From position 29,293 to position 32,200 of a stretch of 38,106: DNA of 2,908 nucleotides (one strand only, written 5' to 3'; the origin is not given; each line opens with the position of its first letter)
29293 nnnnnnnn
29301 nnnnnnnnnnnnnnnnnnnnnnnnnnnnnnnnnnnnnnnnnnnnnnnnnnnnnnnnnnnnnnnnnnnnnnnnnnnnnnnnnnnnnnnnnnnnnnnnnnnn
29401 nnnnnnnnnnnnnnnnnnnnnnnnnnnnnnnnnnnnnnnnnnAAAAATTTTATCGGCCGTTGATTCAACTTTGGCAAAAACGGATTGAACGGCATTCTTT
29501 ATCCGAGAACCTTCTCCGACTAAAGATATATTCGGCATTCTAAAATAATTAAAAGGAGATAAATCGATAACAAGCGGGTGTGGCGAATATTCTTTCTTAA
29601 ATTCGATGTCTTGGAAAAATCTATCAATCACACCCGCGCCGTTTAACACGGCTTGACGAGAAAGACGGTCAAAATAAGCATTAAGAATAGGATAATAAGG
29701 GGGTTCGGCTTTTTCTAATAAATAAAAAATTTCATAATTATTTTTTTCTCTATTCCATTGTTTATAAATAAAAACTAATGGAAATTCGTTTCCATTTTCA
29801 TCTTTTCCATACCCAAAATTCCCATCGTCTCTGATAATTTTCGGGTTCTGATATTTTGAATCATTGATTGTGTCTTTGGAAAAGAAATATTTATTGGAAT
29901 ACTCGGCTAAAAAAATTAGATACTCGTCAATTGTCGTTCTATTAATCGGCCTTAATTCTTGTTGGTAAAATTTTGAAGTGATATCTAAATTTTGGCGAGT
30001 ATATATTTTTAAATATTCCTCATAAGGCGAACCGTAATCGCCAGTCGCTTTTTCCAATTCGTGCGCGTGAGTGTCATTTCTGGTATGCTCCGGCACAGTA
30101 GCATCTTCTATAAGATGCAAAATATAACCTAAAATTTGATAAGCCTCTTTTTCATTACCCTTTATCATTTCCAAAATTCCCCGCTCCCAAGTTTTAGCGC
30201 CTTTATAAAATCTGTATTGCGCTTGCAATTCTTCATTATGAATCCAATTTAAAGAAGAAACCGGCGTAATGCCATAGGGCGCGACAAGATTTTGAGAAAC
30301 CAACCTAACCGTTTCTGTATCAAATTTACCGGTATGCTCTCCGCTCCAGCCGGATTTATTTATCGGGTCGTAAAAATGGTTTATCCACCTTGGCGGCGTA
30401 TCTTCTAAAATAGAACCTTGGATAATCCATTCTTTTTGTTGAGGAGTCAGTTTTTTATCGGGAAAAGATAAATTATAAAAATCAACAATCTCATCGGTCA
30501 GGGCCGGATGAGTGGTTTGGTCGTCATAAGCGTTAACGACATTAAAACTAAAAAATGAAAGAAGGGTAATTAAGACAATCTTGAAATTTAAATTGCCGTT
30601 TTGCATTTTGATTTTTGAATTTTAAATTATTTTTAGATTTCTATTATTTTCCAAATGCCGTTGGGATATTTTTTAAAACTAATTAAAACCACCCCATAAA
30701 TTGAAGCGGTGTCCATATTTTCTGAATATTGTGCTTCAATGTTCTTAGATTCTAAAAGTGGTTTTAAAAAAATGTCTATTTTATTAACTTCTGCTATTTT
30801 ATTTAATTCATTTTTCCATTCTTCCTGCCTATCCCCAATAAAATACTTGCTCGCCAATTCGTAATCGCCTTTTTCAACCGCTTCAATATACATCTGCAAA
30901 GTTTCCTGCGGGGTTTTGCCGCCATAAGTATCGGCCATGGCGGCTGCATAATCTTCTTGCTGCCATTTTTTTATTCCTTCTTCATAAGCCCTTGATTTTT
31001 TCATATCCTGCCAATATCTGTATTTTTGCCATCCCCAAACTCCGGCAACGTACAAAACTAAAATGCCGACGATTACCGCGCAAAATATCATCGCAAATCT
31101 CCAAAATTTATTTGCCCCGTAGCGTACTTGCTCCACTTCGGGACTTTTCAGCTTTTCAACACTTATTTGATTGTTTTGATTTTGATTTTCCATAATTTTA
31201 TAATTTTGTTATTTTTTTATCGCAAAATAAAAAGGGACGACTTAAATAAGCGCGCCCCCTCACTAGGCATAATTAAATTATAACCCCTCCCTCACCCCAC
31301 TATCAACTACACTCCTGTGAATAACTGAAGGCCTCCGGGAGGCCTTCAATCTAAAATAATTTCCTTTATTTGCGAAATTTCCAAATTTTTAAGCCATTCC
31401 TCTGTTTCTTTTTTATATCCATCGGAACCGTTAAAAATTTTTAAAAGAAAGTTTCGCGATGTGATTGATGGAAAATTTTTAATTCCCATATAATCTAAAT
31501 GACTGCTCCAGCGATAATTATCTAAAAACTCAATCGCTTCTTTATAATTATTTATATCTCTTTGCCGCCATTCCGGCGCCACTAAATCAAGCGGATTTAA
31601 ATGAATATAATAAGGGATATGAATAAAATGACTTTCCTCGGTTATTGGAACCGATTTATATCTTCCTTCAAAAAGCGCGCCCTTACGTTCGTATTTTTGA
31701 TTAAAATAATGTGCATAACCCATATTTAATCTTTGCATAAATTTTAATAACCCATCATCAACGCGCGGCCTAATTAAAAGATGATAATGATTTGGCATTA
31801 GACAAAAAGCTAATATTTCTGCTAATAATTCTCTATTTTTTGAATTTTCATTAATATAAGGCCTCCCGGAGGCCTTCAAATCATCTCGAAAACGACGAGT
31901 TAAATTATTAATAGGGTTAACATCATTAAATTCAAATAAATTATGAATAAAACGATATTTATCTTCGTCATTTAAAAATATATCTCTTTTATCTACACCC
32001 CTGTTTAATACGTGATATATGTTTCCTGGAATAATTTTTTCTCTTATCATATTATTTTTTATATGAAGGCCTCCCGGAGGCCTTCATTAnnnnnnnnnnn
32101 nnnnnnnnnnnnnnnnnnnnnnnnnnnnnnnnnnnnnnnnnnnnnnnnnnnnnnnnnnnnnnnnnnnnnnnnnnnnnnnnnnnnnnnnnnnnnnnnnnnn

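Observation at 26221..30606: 1461-aa surface protein combining a PLC / P1-nuclease zinc domain, two lamin-tail domains and a tandemly duplicated unknown module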

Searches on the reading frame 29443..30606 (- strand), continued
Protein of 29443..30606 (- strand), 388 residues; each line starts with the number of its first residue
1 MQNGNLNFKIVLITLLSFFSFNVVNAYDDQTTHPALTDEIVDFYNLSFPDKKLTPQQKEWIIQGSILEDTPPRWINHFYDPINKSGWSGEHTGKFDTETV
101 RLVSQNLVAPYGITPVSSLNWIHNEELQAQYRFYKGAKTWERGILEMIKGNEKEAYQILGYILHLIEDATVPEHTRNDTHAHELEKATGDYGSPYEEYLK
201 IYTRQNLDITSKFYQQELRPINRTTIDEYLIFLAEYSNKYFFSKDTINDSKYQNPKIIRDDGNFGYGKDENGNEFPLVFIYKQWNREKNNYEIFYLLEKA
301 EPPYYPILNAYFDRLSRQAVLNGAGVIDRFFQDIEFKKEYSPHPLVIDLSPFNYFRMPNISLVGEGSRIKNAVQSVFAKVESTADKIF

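Call 53: find_encoding_contigs(protein=P0072, flank=6000, max_places=1)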
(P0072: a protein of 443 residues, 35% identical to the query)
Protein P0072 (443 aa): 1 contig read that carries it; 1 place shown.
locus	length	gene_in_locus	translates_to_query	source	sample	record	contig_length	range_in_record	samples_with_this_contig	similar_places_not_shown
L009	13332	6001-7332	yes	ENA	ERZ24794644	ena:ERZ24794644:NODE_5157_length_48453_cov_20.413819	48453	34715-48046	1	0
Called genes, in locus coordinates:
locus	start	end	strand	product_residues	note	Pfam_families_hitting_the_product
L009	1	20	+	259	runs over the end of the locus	-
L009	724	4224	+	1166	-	PF01471:PG_binding_1 (weak)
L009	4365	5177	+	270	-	PF13176:TPR_7 (faint), PF13431:TPR_17 (faint), PF13424:TPR_12 (faint), PF13181:TPR_8 (faint), PF13374:TPR_10 (faint)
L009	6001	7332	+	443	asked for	-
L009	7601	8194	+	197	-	-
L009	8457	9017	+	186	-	PF01066:CDP-OH_P_transf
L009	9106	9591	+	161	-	PF07098:DUF1360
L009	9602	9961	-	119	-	-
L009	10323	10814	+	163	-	PF00466:Ribosomal_L10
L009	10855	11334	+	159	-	PF16320:Ribosomal_L12_N, PF00542:Ribosomal_L12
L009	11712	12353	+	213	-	-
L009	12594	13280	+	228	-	PF05552:MS_channel_1st_1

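Call 54: find_encoding_contigs(protein=P0024, flank=6000, max_places=1)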
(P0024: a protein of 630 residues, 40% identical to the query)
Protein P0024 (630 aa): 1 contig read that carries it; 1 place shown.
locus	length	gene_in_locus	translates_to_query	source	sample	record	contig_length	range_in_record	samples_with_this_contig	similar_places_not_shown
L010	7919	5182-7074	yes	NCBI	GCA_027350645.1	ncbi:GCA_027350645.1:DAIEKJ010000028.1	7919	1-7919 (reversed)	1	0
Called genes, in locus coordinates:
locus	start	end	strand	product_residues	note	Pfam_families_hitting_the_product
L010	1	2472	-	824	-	?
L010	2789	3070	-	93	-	-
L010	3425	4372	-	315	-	PF08220:HTH_DeoR (faint)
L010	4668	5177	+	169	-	-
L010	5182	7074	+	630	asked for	PF00565:SNase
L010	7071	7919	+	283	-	?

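Call 57: find_related_loci(query=A2, collection=genome_contigs, flank=8000)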
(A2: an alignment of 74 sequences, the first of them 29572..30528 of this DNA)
Query A2 (319 aa) in genome_contigs; peptide patterns used: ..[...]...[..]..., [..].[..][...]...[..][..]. (x = any residue, [..] = any of these).
599 stretches matched a pattern (row limit reached: there are more); 565 encode a relative of the query (tblastn E <= 1e-3); the best 80 are kept; 80 distinct loci.
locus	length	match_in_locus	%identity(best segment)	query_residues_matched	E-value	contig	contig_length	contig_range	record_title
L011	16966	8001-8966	78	1-319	1e-172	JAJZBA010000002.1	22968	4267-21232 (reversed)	MAG: bacterium isolate HSP1.bin6 NODE_1344_length_22968_cov_2.970185, whole genome shotgun sequence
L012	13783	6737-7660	76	1-317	6e-164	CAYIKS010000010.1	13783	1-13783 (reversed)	MAG TPA_asm: uncultured Candidatus Saccharibacteria bacterium isolate ERP119705_co20_486 genome assembly, contig: NODE_4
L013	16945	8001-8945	75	1-317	1e-159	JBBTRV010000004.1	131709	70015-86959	MAG: Patescibacteria group bacterium isolate H51-bin136_1 H51_bin136_1_000000000004, whole genome shotgun sequence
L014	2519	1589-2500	71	1-305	7e-154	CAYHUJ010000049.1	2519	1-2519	MAG TPA_asm: uncultured Candidatus Saccharibacteria bacterium isolate ERP119705_co16_137 genome assembly, contig: NODE_3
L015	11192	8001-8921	60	1-308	5e-121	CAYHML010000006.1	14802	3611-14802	MAG TPA_asm: uncultured Candidatus Saccharibacteria bacterium isolate ERP119705_co13_657 genome assembly, contig: NODE_5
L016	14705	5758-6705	58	1-313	7e-118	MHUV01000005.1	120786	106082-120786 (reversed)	MAG: Candidatus Yonathbacteria bacterium RIFCSPLOWO2_01_FULL_43_27 rifcsplowo2_01_scaffold_226, whole genome shotgun seq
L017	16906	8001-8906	61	1-304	8e-114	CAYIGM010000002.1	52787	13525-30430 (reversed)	MAG TPA_asm: uncultured Candidatus Saccharibacteria bacterium isolate ERP119705_co22_125 genome assembly, contig: NODE_3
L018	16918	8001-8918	59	1-308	7e-113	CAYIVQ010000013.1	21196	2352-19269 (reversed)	MAG TPA_asm: uncultured Candidatus Saccharibacteria bacterium isolate ERP119705_co8_44 genome assembly, contig: NODE_209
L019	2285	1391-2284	59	1-302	2e-116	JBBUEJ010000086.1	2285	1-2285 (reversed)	MAG: Patescibacteria group bacterium isolate H51-bin093_1 H51_bin093_1_000000000086, whole genome shotgun sequence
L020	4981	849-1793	59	1-318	2e-110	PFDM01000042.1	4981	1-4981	MAG: Parcubacteria group bacterium CG10_big_fil_rev_8_21_14_0_10_38_31 CG10_8_21_14_0.10_scaffold_78640_c, whole genome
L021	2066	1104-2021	54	1-319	2e-113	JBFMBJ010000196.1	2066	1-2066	MAG: Candidatus Omnitrophota bacterium isolate MAG161 MAG161_196, whole genome shotgun sequence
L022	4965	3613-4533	55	1-312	2e-107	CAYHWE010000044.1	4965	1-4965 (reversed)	MAG TPA_asm: uncultured Gammaproteobacteria bacterium isolate ERP119705_co15_594 genome assembly, contig: NODE_22927_len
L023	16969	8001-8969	55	1-317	3e-105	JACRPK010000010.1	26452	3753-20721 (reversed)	MAG: Candidatus Wolfebacteria bacterium isolate NC_groundwater_1985_Pr3_S-0.2um_36_7 scaffold_15317, whole genome shotgu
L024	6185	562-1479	55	1-309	2e-104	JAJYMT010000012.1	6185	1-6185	MAG: bacterium isolate DBS2-4.bin161 NODE_22969_length_6185_cov_1.30604, whole genome shotgun sequence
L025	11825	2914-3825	52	1-304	3e-103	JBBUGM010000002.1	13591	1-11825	MAG: Patescibacteria group bacterium isolate H43-bin210_1 H43_bin210_1_000000000002, whole genome shotgun sequence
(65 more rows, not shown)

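Call 62: search_protein_families(library=pfam, alignment_id=A6, max_evalue=0.001)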
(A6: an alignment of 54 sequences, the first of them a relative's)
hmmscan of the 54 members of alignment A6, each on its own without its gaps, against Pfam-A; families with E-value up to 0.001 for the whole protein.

A. member 1, L011:8898-12827:+ (1310 aa): 2 families
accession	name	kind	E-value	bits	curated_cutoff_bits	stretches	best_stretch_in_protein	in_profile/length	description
PF00932.25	LTD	-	2.7e-44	150.4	34.3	3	212-322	2-105/109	Lamin Tail Domain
PF00041.27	fn3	-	1.6e-06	28.7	25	1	776-864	2-83/84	Fibronectin type III domain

B. families by the number of members that match (of 54 scanned): 13 families
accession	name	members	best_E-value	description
PF00932.25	LTD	43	2.7e-44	Lamin Tail Domain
PF13229.12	Beta_helix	12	1.2e-16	Right handed beta helix region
PF18911.6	PKD_4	8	1.5e-37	PKD domain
PF00801.26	PKD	8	1.4e-30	PKD domain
PF00041.27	fn3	8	2e-12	Fibronectin type III domain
PF22352.2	K319L-like_PKD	7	1.5e-13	K319L-like, PKD domain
PF00565.23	SNase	4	8.2e-20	Staphylococcal nuclease homologue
PF05048.19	NosD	4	6.3e-11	Periplasmic copper-binding protein (NosD)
PF16656.11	Pur_ac_phosph_N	3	7.3e-07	Purple acid Phosphatase, N-terminal domain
PF07603.17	Lcl_C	1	8.5e-21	Lcl C-terminal domain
PF16403.11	Bact_surface_Ig-like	1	4.8e-15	Bacterial surface protein, Ig-like domain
PF05887.16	Trypan_PARP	1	0.00014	Procyclic acidic repetitive protein (PARP)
PF25788.1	Ig_Rha78A_N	1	0.00052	Rha78A-like, N-terminal immunoglobulin domain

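Call 70: search_protein_families(library=pfam, alignment_id=A2, max_evalue=1)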
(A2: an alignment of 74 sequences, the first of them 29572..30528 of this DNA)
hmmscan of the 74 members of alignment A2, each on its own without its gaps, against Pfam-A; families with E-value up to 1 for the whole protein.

A. member 1, window:29572-30528:- (319 aa): 1 family
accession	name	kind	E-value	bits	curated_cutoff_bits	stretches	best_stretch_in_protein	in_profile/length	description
PF00882.24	Zn_dep_PLPC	-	2.9e-07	31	26.8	1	7-156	2-98/167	Zinc dependent phospholipase C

B. families by the number of members that match (of 74 scanned): 59 families (the first 25 are shown)
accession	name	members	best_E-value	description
PF00882.24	Zn_dep_PLPC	43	8.7e-08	Zinc dependent phospholipase C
PF00932.25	LTD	13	2e-13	Lamin Tail Domain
PF20881.2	G1_gp67_C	4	0.063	Phage G1 gp67, C-terminal domain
PF04949.18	Transcrip_act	2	0.047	Transcriptional activator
PF15279.11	SOBP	2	0.27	Sine oculis-binding protein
PF00565.23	SNase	1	1.3e-19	Staphylococcal nuclease homologue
PF12836.13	HHH_3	1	3.4e-19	Helix-hairpin-helix motif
PF00041.27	fn3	1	2.3e-10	Fibronectin type III domain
PF11617.13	Cu-binding_MopE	1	8.2e-10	Putative metal-binding motif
PF00633.29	HHH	1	7.8e-09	Helix-hairpin-helix motif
PF16656.11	Pur_ac_phosph_N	1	8.6e-08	Purple acid Phosphatase, N-terminal domain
PF25059.1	FN3_DSCAM-DSCAML_C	1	0.002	DSCAM/DSCAML C-terminal Fn3-like domain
PF19077.6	Big_13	1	0.0047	Bacterial Ig-like domain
PF15219.11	TEX12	1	0.0077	Testis-expressed 12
PF19629.4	DUF6133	1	0.0089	Family of unknown function (DUF6133)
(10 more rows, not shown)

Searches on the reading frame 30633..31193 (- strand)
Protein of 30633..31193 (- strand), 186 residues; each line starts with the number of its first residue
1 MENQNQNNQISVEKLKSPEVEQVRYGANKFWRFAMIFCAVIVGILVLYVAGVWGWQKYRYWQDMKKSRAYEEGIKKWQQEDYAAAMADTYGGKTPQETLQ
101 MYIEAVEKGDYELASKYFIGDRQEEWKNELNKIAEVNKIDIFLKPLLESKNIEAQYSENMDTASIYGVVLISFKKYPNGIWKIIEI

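Call 3: search_protein_families(library=pfam, proteins=[window:30633-31193:-], max_evalue=1)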
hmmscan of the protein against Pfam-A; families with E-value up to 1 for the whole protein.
window:30633-31193:- (186 aa): 5 families
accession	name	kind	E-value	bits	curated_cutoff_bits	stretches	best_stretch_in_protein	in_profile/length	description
PF09976.15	TPR_21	-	1.4e-05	25.3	25.5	1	38-136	8-117/193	Tetratricopeptide repeat-like domain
PF09815.14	XK-related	-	0.0031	17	24.8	1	21-107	67-149/337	XK-related protein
PF12870.14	DUF4878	-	0.0065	17.2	24.1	1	91-129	4-42/112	Domain of unknown function (DUF4878)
PF19558.4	DUF6080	-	0.021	13.9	27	1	28-96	218-275/447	Family of unknown function (DUF6080)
PF22815.2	CatAgl_D1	-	0.045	14.2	27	1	85-118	65-98/159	Alpha-1,3-glucanase catalytic domain D1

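Call 65: search_solved_structures(query=A7, max_evalue=10, show_alignments=2)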
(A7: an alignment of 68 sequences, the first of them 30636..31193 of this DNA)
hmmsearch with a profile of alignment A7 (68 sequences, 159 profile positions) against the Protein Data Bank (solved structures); distinct sequences matched with E-value up to 10: 14.
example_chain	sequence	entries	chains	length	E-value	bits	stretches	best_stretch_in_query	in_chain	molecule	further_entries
9qzd_A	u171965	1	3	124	0.053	16.5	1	66-156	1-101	dNTH0-H1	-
9r0z_A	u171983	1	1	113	0.14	15.2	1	66-93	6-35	NTF0-DIM1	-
5l33_A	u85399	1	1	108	0.17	14.9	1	72-125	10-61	denovo NTF2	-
9r00_A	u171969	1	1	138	0.18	14.9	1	66-122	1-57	NTF2_HH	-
9mm5_A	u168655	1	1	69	0.29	14.1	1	75-133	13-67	De novo designed minibinder - dC2_049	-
6rz4_A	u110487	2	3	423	0.35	13.9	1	9-63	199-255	Cysteinyl leukotriene receptor 1,Soluble cytochrome b562,Cysteinyl leukotriene receptor 1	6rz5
8g4k_A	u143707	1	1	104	0.64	13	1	70-128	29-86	5HCS_TGFBR2_1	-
6m6z_A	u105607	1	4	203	1.3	12.1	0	9-56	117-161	TMH4C4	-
6mkg_A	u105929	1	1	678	2.2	11.3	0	70-138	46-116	penicillin binding protein 5 (PBP5)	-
4qan_A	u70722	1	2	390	5.4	10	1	67-114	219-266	hypothetical protein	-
8f3q_A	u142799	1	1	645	6.2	9.8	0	70-139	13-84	Penicillin binding protein 5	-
8qag_A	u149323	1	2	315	6.5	9.8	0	11-61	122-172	sc-CC-6-95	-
8f3x_A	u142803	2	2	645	6.6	9.7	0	70-139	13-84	Penicillin binding protein 5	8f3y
8f3v_A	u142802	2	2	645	6.6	9.7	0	70-139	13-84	Penicillin binding protein 5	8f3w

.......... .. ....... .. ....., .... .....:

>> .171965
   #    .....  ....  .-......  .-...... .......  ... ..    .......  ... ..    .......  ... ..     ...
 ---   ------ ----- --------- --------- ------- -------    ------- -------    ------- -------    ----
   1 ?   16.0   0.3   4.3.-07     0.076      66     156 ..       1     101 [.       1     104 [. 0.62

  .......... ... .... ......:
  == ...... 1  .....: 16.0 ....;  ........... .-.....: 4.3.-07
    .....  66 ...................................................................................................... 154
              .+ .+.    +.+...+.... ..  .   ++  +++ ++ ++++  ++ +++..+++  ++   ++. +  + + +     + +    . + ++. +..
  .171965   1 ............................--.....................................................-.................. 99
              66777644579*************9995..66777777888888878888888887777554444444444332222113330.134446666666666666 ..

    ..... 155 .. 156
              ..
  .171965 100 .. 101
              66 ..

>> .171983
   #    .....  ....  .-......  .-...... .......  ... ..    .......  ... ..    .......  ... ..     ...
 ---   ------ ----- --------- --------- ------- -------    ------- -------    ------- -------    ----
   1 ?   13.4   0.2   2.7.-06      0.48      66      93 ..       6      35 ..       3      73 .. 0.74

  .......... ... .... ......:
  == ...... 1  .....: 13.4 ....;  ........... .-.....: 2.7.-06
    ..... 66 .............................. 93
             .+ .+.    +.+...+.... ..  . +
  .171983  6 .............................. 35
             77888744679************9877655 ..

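Call 66: search_protein_families(library=pfam, alignment_id=A7, max_evalue=0.01)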
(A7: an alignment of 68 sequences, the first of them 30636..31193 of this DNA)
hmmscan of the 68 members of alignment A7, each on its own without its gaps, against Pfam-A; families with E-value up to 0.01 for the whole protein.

A. member 1, window:30636-31193:- (186 aa): 3 families
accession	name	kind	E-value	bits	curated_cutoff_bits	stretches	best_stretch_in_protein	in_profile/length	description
PF09976.15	TPR_21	-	1.4e-05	25.3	25.5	1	38-136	8-117/193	Tetratricopeptide repeat-like domain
PF09815.14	XK-related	-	0.0031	17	24.8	1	21-107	67-149/337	XK-related protein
PF12870.14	DUF4878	-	0.0065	17.2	24.1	1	91-129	4-42/112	Domain of unknown function (DUF4878)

B. families by the number of members that match (of 68 scanned): 16 families
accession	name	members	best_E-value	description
PF12870.14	DUF4878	27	1.4e-06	Domain of unknown function (DUF4878)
PF09976.15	TPR_21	5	1.4e-05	Tetratricopeptide repeat-like domain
PF22815.2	CatAgl_D1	5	0.0009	Alpha-1,3-glucanase catalytic domain D1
PF05692.17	Myco_haema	3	0.00035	Mycoplasma haemagglutinin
PF23774.1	TPR_GEMI5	2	0.00018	GEMI5 TPR domain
PF14155.11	DUF4307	1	0.001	Domain of unknown function (DUF4307)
PF09815.14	XK-related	1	0.0031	XK-related protein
PF13273.12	DUF4064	1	0.0044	Protein of unknown function (DUF4064)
PF08285.16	DPM3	1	0.0047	Dolichol-phosphate mannosyltransferase subunit 3 (DPM3)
PF01531.22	Glyco_transf_11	1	0.0051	Glycosyl transferase family 11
PF10994.13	DUF2817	1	0.0053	Protein of unknown function (DUF2817)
PF06097.16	DUF945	1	0.0069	Bacterial protein of unknown function (DUF945)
PF02151.25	UVR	1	0.0077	UvrB/uvrC motif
PF09306.15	Phage-scaffold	1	0.0085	Bacteriophage, scaffolding protein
PF19762.4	DUF6249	1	0.0085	Domain of unknown function (DUF6249)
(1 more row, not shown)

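Call 77: find_homologous_proteins(query=A7, max_evalue=0.001)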
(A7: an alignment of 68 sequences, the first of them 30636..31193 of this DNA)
Query A7 (68 sequences) (186 aa, profile of the alignment): 1233 proteins with E <= 0.001 among 3342 candidates; the best 120 are listed.
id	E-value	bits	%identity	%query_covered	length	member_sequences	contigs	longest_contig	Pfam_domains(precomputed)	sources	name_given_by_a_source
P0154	1.8e-58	215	52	85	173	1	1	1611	-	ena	-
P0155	1.4e-57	212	63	83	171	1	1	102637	-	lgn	-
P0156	2.6e-57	211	54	84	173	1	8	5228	-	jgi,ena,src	-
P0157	2.9e-57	211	55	85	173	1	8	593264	-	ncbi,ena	ncbi:MAG: hypothetical protein AAB411_00990 [Patescibacteria group bacterium]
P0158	6.3e-57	210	54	85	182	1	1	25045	-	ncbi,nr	ncbi:DUF4878 domain-containing protein [Candidatus Wolfebacteria bacterium]|nr:DUF4878 domain-contai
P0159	1.4e-55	205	50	85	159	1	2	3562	-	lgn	-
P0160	1.8e-55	205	47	85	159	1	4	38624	-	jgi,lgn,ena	jgi:flagellar biosynthesis/type III secretory pathway M-ring protein FliF/YscJ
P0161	3.5e-55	204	51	100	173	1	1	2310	-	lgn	-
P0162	5.7e-55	203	46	85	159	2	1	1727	-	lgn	-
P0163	9.2e-55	203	50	99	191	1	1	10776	-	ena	-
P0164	1.7e-54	202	50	99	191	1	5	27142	-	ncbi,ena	-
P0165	1.7e-54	202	53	85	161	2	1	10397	-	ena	-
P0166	2.0e-54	202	42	85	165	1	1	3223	-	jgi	-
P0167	2.5e-54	201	50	87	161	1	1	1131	-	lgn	-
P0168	2.6e-54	201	47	100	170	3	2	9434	-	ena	-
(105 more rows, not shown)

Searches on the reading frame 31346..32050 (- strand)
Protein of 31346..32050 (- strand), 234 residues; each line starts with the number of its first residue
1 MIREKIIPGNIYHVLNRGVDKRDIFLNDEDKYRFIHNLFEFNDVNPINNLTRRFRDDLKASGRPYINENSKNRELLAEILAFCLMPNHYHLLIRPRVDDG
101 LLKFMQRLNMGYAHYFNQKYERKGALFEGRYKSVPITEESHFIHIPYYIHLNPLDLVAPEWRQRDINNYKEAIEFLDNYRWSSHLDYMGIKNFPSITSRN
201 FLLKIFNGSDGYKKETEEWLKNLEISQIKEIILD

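Call 3: search_protein_families(library=pfam, proteins=[window:31346-32050:-], max_evalue=1)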
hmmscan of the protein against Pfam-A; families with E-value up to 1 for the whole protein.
window:31346-32050:- (234 aa): 1 family
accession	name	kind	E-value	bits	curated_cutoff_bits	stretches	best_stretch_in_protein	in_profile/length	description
PF01797.21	Y1_Tnp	-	1.3e-10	41.9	23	1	55-150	21-119/121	Transposase IS200 like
